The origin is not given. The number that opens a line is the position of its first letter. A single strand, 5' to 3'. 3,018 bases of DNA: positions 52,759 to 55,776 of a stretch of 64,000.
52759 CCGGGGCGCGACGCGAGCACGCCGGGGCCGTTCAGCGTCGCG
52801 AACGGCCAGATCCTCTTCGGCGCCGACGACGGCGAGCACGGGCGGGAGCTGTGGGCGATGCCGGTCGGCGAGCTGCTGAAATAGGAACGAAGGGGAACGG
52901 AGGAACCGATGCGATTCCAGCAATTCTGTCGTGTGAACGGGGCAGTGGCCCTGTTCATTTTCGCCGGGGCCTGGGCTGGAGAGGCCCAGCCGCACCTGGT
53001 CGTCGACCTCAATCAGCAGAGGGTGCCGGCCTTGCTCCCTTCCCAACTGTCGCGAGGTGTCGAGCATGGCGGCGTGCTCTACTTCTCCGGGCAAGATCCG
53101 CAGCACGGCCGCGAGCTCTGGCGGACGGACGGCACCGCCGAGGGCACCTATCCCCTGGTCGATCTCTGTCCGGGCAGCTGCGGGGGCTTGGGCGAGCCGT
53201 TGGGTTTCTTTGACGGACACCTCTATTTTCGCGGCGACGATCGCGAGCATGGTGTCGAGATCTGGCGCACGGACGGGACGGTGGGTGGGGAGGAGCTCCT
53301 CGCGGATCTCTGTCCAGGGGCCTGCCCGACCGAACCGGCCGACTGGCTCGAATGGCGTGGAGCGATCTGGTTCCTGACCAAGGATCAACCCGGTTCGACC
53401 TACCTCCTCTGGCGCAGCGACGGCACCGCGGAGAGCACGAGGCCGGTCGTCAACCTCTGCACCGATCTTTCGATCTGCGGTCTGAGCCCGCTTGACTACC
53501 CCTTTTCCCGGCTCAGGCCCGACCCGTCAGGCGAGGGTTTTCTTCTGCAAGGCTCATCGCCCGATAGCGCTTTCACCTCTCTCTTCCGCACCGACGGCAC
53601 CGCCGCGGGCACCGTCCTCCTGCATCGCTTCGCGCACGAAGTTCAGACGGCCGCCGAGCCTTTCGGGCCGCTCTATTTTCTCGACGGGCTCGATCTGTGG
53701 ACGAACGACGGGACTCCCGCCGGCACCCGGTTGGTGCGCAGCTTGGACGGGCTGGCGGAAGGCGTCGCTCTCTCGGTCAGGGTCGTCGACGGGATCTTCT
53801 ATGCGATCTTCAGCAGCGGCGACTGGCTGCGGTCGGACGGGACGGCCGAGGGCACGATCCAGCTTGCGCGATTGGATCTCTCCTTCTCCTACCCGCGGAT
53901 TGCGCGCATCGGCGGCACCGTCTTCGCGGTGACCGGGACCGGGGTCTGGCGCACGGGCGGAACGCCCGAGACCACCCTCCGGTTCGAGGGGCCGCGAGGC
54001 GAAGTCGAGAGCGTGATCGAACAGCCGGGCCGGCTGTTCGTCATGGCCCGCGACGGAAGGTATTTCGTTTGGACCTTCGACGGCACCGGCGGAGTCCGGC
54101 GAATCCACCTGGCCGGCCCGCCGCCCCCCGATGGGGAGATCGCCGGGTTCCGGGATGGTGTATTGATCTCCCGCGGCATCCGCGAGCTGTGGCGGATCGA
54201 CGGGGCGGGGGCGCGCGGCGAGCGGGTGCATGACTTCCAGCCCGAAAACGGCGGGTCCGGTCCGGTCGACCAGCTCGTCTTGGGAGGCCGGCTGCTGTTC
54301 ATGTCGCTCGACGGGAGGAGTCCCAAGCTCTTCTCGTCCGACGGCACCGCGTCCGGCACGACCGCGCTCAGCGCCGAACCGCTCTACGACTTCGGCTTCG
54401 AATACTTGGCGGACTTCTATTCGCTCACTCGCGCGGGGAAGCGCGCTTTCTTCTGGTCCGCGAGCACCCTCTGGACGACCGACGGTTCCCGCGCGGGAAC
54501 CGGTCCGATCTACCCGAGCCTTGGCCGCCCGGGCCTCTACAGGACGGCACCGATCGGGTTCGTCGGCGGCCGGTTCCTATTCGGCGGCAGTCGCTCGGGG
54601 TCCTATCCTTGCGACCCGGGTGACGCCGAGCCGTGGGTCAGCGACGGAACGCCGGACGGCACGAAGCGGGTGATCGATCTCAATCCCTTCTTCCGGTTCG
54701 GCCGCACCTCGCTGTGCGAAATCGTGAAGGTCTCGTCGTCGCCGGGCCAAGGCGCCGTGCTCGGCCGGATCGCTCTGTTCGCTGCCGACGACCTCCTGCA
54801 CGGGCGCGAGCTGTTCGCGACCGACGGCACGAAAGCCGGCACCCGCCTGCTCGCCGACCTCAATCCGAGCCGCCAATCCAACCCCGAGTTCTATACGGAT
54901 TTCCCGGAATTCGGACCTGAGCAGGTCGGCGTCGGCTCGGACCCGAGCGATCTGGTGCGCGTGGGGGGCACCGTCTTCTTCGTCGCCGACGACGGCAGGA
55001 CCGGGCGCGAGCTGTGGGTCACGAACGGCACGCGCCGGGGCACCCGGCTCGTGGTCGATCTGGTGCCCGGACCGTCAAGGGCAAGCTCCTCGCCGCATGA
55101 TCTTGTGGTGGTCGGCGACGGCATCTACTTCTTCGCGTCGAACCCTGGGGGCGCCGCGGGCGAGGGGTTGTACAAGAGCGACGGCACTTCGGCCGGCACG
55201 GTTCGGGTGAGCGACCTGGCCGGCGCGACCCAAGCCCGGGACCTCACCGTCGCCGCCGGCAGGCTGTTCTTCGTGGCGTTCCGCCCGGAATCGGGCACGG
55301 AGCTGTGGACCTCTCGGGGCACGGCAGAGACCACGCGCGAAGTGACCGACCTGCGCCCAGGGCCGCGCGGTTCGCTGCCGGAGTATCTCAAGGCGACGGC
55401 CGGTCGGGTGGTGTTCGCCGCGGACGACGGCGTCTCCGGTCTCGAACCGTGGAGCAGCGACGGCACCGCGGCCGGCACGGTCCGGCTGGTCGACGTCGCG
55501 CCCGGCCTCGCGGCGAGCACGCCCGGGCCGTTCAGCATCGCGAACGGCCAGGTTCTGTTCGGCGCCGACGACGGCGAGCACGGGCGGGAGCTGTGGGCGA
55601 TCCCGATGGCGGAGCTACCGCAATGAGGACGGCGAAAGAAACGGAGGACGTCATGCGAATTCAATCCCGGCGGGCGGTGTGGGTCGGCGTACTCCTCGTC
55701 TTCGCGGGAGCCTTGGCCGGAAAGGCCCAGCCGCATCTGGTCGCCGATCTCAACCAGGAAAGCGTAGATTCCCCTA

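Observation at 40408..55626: The first six paralogs alternate between two N-terminal types (B-A, B-A, B-A)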

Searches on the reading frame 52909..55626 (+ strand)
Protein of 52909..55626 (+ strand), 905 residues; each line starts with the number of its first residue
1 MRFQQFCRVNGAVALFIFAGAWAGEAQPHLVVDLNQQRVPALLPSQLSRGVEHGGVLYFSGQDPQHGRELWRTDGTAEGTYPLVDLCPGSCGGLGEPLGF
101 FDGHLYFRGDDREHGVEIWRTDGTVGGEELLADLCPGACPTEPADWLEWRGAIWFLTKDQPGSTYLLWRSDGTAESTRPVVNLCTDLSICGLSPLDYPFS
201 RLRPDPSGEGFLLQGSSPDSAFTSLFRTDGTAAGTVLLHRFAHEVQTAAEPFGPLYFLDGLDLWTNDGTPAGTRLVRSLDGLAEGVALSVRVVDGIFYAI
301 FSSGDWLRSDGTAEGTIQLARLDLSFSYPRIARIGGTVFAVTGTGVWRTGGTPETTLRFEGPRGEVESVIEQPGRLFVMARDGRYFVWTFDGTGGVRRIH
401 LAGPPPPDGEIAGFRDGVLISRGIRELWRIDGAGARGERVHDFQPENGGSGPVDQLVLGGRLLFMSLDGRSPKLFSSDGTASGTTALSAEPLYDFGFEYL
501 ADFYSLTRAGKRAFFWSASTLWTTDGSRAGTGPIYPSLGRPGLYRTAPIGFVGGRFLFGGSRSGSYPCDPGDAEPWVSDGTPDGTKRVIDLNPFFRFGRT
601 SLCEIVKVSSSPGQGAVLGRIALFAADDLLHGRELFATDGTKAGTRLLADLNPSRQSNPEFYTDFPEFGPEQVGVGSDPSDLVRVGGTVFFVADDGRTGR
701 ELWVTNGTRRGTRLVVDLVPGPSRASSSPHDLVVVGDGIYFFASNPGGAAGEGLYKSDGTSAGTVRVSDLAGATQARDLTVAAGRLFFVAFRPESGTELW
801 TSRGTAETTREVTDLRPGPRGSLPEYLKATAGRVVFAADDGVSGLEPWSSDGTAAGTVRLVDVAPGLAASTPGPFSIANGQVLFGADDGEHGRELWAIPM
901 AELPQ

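Call 5: search_protein_families(library=ncbifam, proteins=[window:52909-55626:+], max_evalue=0.01)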
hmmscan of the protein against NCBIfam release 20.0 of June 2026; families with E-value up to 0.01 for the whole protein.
window:52909-55626:+ (905 aa): 1 family
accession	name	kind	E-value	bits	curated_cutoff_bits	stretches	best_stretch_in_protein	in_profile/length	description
TIGR04534.2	ELWxxDGT_rpt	domain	2.1e-137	447.1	65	11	687-735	1-47/47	ELWxxDGT repeat protein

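Call 6: search_protein_families(library=pfam, proteins=[window:52909-55626:+], max_evalue=0.01)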
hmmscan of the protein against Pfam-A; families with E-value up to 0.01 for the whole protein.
window:52909-55626:+ (905 aa): 0 families

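Call 14: find_homologous_proteins(query=window:52909-55626:+, max_evalue=1e-30)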
Query window:52909-55626:+ (905 aa): 6328 proteins with E <= 1e-30 among 8000 candidates; the best 120 are listed.
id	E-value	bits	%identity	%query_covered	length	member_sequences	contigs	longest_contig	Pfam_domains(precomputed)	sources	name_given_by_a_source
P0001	0.0e+0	2080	100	100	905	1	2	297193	-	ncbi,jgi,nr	ncbi:MAG TPA: hypothetical protein VGS22_22510 [Thermoanaerobaculia bacterium]|jgi:ELWxxDGT repeat p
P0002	0.0e+0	1486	74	100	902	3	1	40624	-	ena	-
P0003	0.0e+0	1385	70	100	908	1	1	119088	-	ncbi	-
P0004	0.0e+0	1235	64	100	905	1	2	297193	-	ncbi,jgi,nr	ncbi:MAG TPA: hypothetical protein VGS22_22500 [Thermoanaerobaculia bacterium]|jgi:ELWxxDGT repeat p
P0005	0.0e+0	1200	65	99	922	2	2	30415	-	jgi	-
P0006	0.0e+0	1190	63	100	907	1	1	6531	-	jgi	jgi:ELWxxDGT repeat protein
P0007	0.0e+0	1187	65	97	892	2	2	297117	-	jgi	jgi:ELWxxDGT repeat protein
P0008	0.0e+0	1165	61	100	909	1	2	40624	-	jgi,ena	-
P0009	0.0e+0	1162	64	97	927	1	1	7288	-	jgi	jgi:large repetitive protein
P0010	0.0e+0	1158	62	99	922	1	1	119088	-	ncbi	-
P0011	0.0e+0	1143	62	99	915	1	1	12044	-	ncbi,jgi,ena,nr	ncbi:MAG TPA: ELWxxDGT repeat protein [Thermoanaerobaculia bacterium]|nr:ELWxxDGT repeat protein [Th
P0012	0.0e+0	1100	61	100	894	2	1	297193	-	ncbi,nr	ncbi:MAG TPA: ELWxxDGT repeat protein [Thermoanaerobaculia bacterium]|nr:ELWxxDGT repeat protein [Th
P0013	0.0e+0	1085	59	98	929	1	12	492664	-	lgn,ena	-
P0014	0.0e+0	1078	60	97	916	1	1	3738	-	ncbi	-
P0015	0.0e+0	1061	58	99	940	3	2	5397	-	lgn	-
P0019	0.0e+0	1036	58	98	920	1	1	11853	-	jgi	jgi:ELWxxDGT repeat protein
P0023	0.0e+0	1028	56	99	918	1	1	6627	-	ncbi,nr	ncbi:MAG TPA: hypothetical protein VN783_12115 [Thermoanaerobaculia bacterium]|nr:hypothetical prote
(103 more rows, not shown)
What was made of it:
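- Closest known: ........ repeat proteins. Same: JGI and NCBI already name several of these very proteins '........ repeat protein' (call 14).
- Domains fused to distant relatives: call 14.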

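Call 15: find_encoding_contigs(protein=P0002, flank=10000, max_places=3)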
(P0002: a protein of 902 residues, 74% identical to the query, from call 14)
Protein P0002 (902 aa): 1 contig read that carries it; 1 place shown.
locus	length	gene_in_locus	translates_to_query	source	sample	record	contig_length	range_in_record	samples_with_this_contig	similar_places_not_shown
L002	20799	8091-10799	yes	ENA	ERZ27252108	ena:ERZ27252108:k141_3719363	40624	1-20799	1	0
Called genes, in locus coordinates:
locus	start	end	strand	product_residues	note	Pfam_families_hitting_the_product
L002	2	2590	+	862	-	?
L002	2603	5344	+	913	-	-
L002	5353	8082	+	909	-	-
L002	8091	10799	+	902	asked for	-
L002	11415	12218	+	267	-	PF00378:ECH_1, PF16113:ECH_2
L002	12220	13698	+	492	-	PF00171:Aldedh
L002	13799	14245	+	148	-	PF18765:Polbeta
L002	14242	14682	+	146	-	PF01934:HepT-like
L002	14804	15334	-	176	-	-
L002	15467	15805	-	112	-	PF04355:BamE (weak)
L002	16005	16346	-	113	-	PF12840:HTH_20 (faint), PF25212:HVO_A0114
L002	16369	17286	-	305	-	PF03547:Mem_trans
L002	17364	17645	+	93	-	PF05015:HigB-like_toxin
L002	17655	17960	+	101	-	PF01381:HTH_3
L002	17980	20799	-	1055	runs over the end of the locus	PF00176:SNF2-rel_dom, PF00271:Helicase_C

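Call 16: find_encoding_contigs(protein=P0003, flank=10000, max_places=3)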
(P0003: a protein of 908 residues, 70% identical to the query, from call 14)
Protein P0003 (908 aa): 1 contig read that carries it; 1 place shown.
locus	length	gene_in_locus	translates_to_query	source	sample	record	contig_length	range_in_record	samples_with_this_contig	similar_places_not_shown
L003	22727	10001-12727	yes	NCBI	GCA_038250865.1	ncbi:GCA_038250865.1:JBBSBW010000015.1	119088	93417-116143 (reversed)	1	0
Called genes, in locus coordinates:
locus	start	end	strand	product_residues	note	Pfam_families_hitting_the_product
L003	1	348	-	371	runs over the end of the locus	PF17761:DUF1016_N, PF06250:YhcG_C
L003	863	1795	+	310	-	-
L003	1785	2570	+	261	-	PF01695:IstB_IS21 (weak)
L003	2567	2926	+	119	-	-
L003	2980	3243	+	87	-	-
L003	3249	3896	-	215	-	-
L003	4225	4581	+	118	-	PF01329:Pterin_4a (weak)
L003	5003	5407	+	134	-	-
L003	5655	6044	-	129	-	PF01850:PIN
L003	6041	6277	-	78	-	PF02604:PhdYeFM_antitox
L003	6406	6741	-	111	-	PF02452:PemK_toxin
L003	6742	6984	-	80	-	PF04014:MazE_antitoxin (weak)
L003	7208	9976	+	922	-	-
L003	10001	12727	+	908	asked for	-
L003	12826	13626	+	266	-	PF00378:ECH_1, PF16113:ECH_2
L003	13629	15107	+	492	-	PF00171:Aldedh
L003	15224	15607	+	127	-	PF18765:Polbeta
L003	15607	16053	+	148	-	PF01934:HepT-like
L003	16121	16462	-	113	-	PF25212:HVO_A0114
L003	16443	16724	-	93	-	-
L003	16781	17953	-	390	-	PF13271:DUF4062 (weak)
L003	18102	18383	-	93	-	-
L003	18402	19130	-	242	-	PF04255:DUF433 (weak)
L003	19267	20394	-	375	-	PF01266:DAO (faint), PF01494:FAD_binding_3, PF04820:Trp_halogenase (weak), PF07992:Pyr_redox_2 (faint), PF04820:Trp_halogenase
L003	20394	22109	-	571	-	PF17990:LodA_N, PF18417:LodA_C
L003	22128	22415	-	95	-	PF17990:LodA_N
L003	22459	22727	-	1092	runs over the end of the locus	PF00176:SNF2-rel_dom, PF00271:Helicase_C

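Call 24: find_encoding_contigs(protein=P0005, flank=10000, max_places=2)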
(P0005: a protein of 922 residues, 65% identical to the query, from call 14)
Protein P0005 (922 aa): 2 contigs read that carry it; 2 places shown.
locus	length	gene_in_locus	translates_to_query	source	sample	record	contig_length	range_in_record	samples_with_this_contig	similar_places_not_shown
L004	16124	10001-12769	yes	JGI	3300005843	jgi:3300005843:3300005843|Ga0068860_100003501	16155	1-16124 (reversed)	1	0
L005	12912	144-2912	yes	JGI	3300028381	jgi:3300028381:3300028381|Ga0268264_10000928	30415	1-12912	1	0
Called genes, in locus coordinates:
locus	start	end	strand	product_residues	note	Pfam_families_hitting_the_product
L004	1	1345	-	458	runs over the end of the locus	?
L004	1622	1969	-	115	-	PF05164:ZapA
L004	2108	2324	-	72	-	-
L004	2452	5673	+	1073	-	PF12770:CHAT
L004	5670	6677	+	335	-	-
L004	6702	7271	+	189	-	-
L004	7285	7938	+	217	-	-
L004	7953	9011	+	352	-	PF01180:DHO_dh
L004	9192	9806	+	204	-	-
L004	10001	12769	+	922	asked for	-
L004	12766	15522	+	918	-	-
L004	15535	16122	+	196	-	?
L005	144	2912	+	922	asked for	-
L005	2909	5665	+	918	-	-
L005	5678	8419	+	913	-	-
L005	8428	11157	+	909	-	-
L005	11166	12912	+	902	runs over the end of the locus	-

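Call 25: find_encoding_contigs(protein=P0019, flank=10000, max_places=2)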
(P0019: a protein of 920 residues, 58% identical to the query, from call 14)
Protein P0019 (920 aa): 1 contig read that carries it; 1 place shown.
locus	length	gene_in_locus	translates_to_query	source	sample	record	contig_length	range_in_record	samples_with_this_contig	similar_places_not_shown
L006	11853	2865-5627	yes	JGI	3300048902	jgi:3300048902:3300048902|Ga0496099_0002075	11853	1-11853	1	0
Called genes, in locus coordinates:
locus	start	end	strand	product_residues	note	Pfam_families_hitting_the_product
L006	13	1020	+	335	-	PF01180:DHO_dh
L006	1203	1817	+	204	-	-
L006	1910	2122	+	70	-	PF09957:VapB_antitoxin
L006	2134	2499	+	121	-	PF01850:PIN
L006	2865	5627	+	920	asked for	-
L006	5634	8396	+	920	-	-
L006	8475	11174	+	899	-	-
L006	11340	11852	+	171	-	?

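Call 26: find_encoding_contigs(protein=P0013, flank=10000, max_places=2)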
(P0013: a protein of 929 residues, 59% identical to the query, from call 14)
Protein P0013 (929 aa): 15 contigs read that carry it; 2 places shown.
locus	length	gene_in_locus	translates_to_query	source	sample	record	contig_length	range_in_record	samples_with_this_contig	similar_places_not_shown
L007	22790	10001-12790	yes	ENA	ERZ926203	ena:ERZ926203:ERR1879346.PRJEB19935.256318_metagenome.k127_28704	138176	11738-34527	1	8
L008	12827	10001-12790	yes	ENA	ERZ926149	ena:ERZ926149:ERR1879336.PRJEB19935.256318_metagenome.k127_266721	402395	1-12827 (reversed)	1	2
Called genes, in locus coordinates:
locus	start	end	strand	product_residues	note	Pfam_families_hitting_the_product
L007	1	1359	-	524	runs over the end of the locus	PF00109:ketoacyl-synt, PF02801:Ketoacyl-synt_C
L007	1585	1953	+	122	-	PF01242:PTPS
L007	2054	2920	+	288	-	PF03446:NAD_binding_2, PF03807:F420_oxidored (weak), PF14833:NAD_binding_11, PF21761:RedAm-like_C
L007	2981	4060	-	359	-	PF00989:PAS (weak), PF00512:HisKA, PF00072:Response_reg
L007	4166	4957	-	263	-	PF00149:Metallophos, PF13277:YmdB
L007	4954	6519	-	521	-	PF12072:RNase_Y_N, PF00013:KH_1 (weak), PF01966:HD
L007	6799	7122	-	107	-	PF05164:ZapA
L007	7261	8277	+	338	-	PF01180:DHO_dh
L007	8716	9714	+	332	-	-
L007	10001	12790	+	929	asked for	-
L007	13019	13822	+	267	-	PF00378:ECH_1, PF16113:ECH_2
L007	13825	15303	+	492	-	PF00171:Aldedh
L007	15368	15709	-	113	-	PF12840:HTH_20 (faint), PF25212:HVO_A0114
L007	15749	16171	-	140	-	PF01850:PIN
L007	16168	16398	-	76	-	PF22513:FitA-like_RHH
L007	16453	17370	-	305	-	PF03547:Mem_trans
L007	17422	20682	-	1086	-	PF00176:SNF2-rel_dom, PF00271:Helicase_C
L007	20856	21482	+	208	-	-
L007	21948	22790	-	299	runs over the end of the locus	-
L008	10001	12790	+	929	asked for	-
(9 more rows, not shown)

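Call 29: find_encoding_contigs(protein=P0006, flank=10000, max_places=2)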
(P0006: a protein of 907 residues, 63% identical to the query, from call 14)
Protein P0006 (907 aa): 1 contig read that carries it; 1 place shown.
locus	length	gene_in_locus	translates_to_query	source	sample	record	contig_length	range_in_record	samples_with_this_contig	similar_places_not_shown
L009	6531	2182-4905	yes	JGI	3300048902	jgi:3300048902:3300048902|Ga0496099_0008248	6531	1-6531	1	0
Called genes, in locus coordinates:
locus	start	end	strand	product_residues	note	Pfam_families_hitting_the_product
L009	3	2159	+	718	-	?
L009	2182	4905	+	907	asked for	-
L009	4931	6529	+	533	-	?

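Call 30: find_encoding_contigs(protein=P0023, flank=10000, max_places=2)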
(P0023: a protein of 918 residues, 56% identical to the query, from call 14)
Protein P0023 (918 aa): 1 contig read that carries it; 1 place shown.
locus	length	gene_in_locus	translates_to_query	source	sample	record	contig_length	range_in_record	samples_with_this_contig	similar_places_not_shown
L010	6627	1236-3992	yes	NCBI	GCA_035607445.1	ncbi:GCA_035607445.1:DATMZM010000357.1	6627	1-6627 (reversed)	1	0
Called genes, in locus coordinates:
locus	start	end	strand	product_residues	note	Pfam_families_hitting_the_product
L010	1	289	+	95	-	?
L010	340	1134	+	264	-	PF00561:Abhydrolase_1, PF12146:Hydrolase_4 (weak), PF12697:Abhydrolase_6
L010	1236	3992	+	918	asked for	-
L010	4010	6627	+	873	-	?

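Call 31: find_encoding_contigs(protein=P0011, flank=10000, max_places=2)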
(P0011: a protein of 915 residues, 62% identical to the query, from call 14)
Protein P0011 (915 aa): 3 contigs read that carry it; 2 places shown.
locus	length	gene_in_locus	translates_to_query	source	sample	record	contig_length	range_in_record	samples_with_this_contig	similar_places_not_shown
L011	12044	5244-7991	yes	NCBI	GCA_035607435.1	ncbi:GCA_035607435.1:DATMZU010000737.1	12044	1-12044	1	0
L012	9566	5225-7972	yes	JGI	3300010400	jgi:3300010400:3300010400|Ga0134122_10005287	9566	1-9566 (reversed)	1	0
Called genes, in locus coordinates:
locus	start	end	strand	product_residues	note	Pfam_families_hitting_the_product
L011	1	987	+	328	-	PF01180:DHO_dh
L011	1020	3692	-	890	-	PF12704:MacB_PCD, PF02687:FtsX, PF12704:MacB_PCD, PF02687:FtsX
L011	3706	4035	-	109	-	PF03551:PadR, PF13463:HTH_27 (weak)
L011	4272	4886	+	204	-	-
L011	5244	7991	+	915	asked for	-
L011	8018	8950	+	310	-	-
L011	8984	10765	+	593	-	-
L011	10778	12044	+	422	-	?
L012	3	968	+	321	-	?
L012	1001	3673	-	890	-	PF12704:MacB_PCD, PF02687:FtsX, PF12704:MacB_PCD, PF02687:FtsX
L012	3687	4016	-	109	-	PF03551:PadR, PF13463:HTH_27 (weak)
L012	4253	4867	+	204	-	-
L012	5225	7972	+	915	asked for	-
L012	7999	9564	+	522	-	?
